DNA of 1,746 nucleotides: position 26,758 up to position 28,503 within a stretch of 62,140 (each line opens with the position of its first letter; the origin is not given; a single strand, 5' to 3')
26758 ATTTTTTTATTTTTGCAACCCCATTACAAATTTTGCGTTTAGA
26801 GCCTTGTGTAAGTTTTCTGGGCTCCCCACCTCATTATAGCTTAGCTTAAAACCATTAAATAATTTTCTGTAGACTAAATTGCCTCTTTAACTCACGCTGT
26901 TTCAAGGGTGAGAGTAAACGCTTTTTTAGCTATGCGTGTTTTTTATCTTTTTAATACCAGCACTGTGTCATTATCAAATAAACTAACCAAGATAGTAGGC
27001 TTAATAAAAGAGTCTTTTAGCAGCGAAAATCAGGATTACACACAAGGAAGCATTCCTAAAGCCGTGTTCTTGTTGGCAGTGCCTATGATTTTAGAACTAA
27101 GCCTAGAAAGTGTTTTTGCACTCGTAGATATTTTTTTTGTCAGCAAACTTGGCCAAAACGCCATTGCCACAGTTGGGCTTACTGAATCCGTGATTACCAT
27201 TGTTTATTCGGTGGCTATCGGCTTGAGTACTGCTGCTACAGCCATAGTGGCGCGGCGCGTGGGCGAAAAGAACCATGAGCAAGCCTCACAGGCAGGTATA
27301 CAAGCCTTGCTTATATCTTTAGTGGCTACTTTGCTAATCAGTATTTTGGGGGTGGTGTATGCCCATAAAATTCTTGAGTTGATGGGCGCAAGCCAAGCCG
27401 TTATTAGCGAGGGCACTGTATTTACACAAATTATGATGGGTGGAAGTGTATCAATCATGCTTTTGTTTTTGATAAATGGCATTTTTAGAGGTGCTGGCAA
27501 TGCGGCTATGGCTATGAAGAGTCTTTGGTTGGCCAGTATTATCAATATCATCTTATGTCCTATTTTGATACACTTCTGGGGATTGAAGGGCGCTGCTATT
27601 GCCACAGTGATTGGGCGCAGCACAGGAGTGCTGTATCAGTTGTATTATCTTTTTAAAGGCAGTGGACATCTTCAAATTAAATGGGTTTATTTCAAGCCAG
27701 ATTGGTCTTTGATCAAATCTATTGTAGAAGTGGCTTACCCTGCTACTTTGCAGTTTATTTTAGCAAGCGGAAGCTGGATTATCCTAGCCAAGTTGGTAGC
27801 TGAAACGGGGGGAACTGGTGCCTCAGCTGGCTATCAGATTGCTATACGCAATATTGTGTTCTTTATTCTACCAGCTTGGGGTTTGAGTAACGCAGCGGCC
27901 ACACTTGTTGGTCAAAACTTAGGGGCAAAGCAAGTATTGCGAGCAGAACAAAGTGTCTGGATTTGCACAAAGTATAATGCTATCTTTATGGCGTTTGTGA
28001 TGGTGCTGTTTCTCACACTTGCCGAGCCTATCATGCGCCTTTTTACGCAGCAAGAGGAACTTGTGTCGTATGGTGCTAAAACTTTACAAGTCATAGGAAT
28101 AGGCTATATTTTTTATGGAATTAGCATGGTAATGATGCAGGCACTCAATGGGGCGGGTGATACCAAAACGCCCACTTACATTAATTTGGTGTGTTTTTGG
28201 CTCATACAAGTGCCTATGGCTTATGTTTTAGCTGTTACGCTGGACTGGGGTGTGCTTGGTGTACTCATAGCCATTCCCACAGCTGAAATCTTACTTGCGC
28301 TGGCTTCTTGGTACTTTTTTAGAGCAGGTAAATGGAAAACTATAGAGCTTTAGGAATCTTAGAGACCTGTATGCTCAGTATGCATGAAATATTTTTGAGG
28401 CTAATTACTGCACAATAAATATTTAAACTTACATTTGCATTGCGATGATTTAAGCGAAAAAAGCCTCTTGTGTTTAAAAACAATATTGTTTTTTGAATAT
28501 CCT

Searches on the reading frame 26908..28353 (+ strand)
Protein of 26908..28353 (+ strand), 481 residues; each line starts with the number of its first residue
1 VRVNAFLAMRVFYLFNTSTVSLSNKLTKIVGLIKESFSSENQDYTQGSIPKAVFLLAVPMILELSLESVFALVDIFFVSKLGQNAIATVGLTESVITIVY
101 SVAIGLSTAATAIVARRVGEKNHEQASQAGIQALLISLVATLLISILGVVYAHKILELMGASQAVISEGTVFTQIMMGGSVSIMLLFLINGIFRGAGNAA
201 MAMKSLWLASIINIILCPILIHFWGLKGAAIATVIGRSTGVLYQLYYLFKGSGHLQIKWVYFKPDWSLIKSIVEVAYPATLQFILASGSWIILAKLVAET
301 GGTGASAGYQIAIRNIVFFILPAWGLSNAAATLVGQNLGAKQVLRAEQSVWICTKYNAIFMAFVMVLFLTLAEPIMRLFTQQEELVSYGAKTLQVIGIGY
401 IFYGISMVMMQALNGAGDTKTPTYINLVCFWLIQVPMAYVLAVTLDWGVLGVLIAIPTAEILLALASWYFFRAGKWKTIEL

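Call 71: search_protein_families(library=pfam, proteins=[window:26908-28353:+], max_evalue=0.000001)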
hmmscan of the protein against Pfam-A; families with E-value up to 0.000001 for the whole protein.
window:26908-28353:+ (481 aa): 2 families
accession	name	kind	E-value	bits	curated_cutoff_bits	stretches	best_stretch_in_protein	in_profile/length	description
PF01554.23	MatE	-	5.5e-64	215.2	24.9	2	278-440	1-161/161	MatE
PF03023.19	MurJ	-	5.7e-12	45.4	27.4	1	26-287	172-439/451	Lipid II flippase MurJ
